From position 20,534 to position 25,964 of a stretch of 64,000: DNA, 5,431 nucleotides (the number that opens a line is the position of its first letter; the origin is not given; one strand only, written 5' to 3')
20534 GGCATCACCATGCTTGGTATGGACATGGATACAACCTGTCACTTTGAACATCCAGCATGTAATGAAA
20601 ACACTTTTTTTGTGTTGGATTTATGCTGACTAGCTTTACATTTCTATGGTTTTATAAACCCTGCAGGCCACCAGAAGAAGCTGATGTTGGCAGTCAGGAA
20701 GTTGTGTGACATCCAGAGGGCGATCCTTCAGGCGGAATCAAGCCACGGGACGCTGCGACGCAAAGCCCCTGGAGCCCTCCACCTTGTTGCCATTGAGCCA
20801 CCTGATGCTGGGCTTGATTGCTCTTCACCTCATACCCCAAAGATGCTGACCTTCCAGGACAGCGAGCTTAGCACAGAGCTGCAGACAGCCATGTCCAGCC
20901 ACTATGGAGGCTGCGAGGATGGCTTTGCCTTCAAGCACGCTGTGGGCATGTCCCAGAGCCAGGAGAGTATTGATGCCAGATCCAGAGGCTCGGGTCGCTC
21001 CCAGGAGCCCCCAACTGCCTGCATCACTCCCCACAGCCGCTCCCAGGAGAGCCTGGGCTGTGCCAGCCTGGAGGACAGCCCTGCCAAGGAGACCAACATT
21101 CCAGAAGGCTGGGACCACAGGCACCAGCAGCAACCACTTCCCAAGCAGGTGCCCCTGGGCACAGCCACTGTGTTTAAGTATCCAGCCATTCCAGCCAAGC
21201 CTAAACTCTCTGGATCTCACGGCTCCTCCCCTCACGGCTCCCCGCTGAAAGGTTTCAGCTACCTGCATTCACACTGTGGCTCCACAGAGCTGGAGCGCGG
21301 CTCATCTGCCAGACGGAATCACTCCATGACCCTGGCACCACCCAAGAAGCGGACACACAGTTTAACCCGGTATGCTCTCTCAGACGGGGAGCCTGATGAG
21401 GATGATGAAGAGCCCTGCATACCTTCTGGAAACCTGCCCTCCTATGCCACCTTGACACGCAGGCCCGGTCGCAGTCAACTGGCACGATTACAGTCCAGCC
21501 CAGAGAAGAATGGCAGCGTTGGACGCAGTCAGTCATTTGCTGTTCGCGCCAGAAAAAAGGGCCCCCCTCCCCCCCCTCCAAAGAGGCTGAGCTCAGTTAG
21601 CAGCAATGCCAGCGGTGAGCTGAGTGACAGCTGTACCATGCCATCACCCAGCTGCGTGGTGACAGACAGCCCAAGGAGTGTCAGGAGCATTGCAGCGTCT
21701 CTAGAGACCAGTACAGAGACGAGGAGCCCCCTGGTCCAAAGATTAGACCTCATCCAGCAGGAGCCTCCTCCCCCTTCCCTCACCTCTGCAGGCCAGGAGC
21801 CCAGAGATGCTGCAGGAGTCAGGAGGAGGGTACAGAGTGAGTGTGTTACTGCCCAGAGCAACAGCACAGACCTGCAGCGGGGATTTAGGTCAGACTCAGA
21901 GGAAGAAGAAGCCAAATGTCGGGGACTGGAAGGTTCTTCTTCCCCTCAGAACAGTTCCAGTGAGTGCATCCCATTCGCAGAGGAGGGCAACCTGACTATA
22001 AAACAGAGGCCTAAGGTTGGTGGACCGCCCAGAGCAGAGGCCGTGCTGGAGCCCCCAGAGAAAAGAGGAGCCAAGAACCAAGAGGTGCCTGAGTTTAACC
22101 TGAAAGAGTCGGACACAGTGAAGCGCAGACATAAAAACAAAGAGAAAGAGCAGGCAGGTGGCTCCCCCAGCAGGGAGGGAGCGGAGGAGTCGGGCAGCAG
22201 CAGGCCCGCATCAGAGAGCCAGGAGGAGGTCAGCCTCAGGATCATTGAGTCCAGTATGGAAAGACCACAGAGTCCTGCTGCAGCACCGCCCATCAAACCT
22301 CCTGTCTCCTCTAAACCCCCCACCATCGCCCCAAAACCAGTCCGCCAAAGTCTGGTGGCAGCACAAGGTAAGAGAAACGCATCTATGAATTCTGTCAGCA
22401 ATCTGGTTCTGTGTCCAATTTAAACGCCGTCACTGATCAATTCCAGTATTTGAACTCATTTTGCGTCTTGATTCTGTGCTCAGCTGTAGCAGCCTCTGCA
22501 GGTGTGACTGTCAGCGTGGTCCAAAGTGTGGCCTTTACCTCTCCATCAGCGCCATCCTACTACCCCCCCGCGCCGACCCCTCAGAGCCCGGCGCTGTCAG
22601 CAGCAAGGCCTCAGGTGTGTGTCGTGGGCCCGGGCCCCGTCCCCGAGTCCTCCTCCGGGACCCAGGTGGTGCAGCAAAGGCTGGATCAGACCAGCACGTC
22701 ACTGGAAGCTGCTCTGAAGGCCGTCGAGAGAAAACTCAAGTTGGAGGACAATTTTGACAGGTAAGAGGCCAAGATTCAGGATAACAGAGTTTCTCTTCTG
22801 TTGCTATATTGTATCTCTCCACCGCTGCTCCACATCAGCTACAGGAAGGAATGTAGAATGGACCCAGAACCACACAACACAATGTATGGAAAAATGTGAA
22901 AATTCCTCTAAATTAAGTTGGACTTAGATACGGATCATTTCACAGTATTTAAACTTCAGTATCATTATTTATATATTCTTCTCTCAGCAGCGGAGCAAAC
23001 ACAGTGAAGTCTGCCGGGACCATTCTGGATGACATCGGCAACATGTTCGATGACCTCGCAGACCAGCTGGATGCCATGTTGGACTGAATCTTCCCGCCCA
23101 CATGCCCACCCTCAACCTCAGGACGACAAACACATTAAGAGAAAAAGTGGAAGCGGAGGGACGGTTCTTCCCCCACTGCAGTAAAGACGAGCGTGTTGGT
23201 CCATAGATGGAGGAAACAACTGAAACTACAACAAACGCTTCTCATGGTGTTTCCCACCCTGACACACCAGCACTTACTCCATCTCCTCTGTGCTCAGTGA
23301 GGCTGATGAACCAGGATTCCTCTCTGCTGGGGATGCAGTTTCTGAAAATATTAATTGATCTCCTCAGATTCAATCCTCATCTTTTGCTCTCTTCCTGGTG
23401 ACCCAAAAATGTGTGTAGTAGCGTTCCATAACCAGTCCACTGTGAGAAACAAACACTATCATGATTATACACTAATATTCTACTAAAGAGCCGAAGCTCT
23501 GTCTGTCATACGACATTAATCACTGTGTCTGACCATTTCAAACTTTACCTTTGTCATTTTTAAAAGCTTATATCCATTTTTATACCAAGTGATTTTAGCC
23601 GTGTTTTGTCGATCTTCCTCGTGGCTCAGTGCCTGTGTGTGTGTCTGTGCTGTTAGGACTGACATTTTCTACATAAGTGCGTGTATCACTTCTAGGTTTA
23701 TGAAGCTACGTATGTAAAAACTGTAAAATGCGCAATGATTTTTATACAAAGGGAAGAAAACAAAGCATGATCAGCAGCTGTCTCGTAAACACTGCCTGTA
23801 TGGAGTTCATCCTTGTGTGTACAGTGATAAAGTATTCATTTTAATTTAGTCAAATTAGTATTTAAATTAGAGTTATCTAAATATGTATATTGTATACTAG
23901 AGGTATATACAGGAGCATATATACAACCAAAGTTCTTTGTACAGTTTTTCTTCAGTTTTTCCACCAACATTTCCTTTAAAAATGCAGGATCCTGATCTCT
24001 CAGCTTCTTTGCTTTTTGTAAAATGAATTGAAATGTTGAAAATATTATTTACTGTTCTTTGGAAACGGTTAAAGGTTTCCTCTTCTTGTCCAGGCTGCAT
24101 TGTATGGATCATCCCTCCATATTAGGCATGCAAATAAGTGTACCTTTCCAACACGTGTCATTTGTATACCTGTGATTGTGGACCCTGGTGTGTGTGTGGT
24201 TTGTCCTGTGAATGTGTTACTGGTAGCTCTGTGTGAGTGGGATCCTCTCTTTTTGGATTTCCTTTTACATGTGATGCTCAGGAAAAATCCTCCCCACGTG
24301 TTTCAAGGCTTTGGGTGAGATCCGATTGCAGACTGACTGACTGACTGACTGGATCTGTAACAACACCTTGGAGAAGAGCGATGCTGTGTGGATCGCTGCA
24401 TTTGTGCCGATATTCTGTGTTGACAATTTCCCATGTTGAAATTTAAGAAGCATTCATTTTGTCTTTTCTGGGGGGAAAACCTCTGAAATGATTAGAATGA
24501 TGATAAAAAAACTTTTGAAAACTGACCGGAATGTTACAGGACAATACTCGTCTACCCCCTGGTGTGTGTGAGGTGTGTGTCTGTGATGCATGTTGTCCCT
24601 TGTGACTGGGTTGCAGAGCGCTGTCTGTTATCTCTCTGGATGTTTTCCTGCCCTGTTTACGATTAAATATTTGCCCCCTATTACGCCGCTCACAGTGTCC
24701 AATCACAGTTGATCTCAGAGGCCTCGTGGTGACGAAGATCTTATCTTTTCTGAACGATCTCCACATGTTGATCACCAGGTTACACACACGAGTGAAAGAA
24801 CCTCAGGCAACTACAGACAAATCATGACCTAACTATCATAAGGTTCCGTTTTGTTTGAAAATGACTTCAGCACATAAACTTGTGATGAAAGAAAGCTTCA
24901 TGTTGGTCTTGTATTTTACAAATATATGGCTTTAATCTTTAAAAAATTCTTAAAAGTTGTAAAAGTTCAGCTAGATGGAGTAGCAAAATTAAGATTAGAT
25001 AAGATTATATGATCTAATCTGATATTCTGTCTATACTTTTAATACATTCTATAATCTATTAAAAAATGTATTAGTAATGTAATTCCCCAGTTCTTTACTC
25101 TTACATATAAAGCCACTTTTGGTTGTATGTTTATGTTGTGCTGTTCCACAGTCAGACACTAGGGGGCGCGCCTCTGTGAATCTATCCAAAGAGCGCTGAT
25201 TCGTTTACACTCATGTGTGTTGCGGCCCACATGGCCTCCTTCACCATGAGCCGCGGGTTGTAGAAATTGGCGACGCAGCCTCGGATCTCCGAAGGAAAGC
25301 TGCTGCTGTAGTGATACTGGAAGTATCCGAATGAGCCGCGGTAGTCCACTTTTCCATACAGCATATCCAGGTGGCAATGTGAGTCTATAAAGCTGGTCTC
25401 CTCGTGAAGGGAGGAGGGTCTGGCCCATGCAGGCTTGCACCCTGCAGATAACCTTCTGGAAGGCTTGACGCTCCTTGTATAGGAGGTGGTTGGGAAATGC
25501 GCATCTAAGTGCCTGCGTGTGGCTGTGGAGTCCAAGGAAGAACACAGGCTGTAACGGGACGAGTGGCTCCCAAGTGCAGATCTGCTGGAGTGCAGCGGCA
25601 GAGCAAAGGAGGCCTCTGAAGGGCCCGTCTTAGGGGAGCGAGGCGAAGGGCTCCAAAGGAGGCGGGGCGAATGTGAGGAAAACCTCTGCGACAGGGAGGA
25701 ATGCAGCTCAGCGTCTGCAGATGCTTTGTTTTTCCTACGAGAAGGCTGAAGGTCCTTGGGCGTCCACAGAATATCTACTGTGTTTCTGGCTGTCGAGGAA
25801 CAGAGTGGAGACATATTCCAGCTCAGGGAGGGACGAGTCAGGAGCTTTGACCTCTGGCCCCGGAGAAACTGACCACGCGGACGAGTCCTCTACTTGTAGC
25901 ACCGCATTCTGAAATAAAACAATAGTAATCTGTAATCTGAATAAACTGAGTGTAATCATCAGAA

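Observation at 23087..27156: tatdn2-like gene has only its N-terminal TatD motif exon. It is either truncated or nested around caskin2.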

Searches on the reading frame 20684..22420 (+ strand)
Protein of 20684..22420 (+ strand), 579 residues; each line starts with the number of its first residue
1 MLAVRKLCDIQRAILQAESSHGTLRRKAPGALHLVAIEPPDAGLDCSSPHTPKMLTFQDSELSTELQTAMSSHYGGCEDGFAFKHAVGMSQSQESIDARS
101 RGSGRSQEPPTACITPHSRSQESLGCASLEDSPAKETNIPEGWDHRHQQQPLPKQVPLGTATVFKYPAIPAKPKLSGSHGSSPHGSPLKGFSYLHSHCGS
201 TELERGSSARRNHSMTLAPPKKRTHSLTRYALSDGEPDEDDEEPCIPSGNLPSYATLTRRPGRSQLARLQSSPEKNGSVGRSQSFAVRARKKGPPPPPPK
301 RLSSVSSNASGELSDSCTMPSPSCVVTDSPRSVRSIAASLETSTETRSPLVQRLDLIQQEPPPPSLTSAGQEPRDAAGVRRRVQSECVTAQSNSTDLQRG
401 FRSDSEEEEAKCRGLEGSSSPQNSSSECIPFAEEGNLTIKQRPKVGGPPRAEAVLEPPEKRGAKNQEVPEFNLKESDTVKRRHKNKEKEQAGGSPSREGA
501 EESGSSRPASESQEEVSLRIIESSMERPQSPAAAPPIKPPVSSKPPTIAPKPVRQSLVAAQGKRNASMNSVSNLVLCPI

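Call 12: find_homologous_proteins(query=window:20684-22420:+)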
Query window:20684-22420:+ (579 aa): 270 proteins with E <= 0.001 among 8000 candidates; the best 120 are listed.
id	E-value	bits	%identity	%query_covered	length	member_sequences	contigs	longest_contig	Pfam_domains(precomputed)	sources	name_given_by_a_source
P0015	5.7e-271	918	80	97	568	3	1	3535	PF16907.11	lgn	-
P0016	1.0e-265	901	79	97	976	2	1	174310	PF00536.38,PF16600.11,PF16632.11,PF07647.25,PF16907.11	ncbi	ncbi:caskin-2-like isoform X1 [Lates japonicus]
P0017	2.4e-262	890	78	97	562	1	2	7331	PF16907.11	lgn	-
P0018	2.4e-262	890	78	97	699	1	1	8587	PF00536.38,PF07647.25,PF16907.11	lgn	-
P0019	2.1e-261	887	75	99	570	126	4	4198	PF16907.11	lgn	-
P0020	3.4e-261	886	78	97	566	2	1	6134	PF16907.11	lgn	-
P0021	6.6e-261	885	77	97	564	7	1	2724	PF16907.11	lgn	-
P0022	1.4e-256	871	76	97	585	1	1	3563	PF16907.11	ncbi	-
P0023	1.9e-256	870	77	98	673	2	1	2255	PF00536.38,PF07647.25,PF16907.11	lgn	-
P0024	4.0e-256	869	78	97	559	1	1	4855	PF16907.11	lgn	-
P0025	2.0e-255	867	74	98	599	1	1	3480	PF16907.11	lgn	-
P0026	1.4e-251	854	77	97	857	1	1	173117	PF00536.38,PF16632.11,PF07647.25,PF16907.11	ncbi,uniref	ncbi:caskin-2-like, partial [Sebastes umbrosus]|uniref:caskin-2-like n=1 Tax=Sebastes umbrosus TaxID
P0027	1.8e-251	854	75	99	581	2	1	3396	PF16907.11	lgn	-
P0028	3.2e-251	853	76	97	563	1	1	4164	PF16907.11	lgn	-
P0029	2.6e-249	847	75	98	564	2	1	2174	PF16907.11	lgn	-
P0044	3.7e-212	724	68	97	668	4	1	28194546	PF16632.11,PF16907.11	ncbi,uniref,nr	ncbi:hypothetical protein OJAV_G00084020 [Oryzias javanicus]|uniref:Caskin C-terminal domain-contain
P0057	2.5e-171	590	62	97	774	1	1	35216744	PF00536.38,PF16632.11,PF07647.25,PF16907.11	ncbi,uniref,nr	ncbi:caskin-2 [Etheostoma spectabile]|uniref:caskin-2 n=1 Tax=Etheostoma spectabile TaxID=54343 RepI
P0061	3.5e-155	536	73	66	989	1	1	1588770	PF22931.5,PF00536.38,PF16600.11,PF13606.13,PF13857.13,PF12796.14,PF00023.37,PF13637.13,PF24521.3,PF07647.25,PF16907.11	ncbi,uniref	ncbi:caskin-2-like, partial [Neolamprologus brichardi]|uniref:caskin-2-like n=1 Tax=Neolamprologus b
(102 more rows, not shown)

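Call 13: find_encoding_contigs(protein=P0016, flank=10000, max_places=2)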
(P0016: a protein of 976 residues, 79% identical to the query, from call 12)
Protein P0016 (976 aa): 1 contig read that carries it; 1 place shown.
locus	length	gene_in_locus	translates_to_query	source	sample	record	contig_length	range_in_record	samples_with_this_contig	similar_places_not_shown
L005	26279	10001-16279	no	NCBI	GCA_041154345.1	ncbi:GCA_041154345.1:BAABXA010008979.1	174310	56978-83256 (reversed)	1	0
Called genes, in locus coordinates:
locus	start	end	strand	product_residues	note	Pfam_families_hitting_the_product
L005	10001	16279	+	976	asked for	PF16600:Caskin1-CID, PF07647:SAM_2, PF00536:SAM_1, PF07647:SAM_2, PF16907:Caskin-Pro-rich, PF16632:Caskin-tail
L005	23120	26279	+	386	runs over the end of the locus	PF17794:Vault_2, PF01505:Vault, PF17794:Vault_2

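Call 14: find_encoding_contigs(protein=P0026, flank=10000, max_places=2)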
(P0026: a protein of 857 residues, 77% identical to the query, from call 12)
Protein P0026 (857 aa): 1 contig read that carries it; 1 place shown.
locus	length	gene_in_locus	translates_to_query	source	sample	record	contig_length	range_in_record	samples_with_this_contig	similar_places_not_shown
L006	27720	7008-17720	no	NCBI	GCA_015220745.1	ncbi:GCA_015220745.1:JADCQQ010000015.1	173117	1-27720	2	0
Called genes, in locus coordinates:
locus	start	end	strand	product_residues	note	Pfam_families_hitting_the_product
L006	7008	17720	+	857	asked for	PF00536:SAM_1, PF07647:SAM_2, PF00536:SAM_1, PF07647:SAM_2, PF16907:Caskin-Pro-rich, PF16632:Caskin-tail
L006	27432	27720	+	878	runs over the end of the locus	PF17794:Vault_2, PF01505:Vault, PF17794:Vault_2, PF01505:Vault, PF17796:Vault_4, PF17795:Vault_3, PF11978:MVP_shoulder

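Call 15: find_encoding_contigs(protein=P0057, flank=10000, max_places=2)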
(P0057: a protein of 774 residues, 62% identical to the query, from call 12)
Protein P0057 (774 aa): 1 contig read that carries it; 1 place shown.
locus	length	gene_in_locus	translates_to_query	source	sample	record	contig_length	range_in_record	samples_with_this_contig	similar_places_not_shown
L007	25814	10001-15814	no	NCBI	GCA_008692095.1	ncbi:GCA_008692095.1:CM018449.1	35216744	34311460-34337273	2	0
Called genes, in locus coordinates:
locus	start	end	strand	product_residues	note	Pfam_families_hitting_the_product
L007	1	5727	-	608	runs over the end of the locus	-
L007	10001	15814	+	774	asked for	PF00536:SAM_1, PF07647:SAM_2, PF16907:Caskin-Pro-rich, PF16632:Caskin-tail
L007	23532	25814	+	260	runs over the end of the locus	PF01505:Vault (weak)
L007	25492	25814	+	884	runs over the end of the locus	-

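Call 32: find_encoding_contigs(protein=P0044, flank=10000, max_places=1)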
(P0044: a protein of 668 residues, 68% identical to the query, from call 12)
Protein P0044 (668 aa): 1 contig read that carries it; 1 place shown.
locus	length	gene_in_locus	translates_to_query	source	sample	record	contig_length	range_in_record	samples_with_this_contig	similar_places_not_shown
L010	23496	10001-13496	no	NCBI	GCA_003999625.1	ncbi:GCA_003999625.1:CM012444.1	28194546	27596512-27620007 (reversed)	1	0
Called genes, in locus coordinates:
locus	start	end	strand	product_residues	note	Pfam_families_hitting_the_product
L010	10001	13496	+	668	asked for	PF16907:Caskin-Pro-rich, PF16632:Caskin-tail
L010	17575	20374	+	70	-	-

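Call 33: find_encoding_contigs(protein=P0061, flank=10000, max_places=1)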
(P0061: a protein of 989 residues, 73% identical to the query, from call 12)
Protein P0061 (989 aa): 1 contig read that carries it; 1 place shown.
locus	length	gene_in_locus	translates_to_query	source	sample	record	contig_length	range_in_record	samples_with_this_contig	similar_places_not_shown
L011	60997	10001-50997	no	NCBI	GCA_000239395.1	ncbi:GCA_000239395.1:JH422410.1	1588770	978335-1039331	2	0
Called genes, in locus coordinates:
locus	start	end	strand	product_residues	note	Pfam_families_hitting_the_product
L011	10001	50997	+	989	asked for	PF12796:Ank_2, PF13857:Ank_5 (weak), PF16600:Caskin1-CID, PF00536:SAM_1, PF07647:SAM_2, PF00536:SAM_1, PF07647:SAM_2, PF16907:Caskin-Pro-rich, +5 more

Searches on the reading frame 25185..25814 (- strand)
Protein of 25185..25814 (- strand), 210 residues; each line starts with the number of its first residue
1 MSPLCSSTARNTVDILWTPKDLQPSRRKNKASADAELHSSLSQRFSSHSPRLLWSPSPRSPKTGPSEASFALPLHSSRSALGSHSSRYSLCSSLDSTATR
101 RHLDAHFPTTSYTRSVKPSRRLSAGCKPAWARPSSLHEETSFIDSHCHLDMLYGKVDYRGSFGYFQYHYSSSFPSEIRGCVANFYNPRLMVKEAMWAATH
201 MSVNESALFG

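Call 4: find_homologous_proteins(query=window:25185-25814:-)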
Query window:25185-25814:- (210 aa): 14 proteins with E <= 0.001 among 504 candidates.
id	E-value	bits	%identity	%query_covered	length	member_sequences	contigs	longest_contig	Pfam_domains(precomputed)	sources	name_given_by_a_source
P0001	8.5e-31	125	43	79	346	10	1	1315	PF01026.28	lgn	-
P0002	2.5e-30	124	50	61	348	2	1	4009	PF01026.28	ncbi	-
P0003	3.5e-27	114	43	66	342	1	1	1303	PF01026.28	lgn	-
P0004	1.9e-26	111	41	80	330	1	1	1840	PF01026.28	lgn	-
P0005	1.2e-25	109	49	61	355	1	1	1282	PF01026.28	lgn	-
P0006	3.8e-24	104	40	67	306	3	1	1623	PF01026.28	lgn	-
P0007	6.9e-24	103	44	61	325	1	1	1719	PF01026.28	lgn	-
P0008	1.9e-22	98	41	66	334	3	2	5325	PF01026.28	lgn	-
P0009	2.7e-21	94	43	61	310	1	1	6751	PF01026.28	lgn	-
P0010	3.0e-21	94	42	61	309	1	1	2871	PF01026.28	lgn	-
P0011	3.5e-21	94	44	61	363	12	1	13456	PF01026.28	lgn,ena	-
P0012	5.3e-19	87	54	37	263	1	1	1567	PF01026.28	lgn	-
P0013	1.4e-18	85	54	35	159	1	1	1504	PF01026.28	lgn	-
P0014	6.1e-18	83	55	36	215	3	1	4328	PF01026.28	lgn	-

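Call 5: search_protein_families(library=pfam, proteins=[window:25185-25814:-], max_evalue=1)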
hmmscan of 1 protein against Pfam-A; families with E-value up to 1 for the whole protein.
window:25185-25814:- (210 aa): 0 families

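Call 8: find_encoding_contigs(protein=P0011, flank=10000, max_places=4)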
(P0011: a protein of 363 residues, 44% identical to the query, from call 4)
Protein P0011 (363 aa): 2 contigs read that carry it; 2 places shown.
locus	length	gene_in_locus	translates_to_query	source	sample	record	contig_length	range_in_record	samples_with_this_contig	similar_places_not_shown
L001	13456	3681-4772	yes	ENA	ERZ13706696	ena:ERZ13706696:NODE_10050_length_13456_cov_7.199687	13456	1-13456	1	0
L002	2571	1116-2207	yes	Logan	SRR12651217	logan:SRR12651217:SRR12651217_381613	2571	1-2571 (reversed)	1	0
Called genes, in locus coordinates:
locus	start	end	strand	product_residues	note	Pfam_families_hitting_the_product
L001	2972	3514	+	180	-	-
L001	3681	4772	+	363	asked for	PF01026:TatD_DNase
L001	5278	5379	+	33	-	-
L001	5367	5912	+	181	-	PF01026:TatD_DNase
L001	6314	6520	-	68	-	-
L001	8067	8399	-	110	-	PF04643:Motilin_assoc (weak)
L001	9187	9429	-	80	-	-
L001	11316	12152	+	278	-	PF13300:DUF4078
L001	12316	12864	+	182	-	-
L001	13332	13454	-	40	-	?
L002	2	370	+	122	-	?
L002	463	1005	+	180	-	-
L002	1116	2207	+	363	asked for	PF01026:TatD_DNase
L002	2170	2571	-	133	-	?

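Call 9: find_encoding_contigs(protein=P0002, flank=10000, max_places=4)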
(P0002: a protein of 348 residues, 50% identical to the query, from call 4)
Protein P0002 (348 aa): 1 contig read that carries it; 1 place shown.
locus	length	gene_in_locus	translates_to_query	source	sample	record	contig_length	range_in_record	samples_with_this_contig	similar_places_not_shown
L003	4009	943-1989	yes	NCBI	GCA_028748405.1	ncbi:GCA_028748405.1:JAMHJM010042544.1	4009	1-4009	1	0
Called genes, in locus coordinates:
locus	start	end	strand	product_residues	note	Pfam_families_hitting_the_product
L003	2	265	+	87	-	?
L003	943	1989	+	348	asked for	PF01026:TatD_DNase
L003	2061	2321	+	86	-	PF01026:TatD_DNase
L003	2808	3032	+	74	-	PF01026:TatD_DNase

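Call 10: find_encoding_contigs(protein=P0009, flank=10000, max_places=4)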
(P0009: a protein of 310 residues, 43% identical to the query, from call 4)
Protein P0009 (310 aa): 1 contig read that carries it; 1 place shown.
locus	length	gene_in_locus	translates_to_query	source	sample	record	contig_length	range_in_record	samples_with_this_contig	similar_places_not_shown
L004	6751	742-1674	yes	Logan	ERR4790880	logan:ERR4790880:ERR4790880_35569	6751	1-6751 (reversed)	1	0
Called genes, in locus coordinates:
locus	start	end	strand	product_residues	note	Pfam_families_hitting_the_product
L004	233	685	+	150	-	-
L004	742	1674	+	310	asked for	PF01026:TatD_DNase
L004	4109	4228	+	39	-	-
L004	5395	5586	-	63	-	-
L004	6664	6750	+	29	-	?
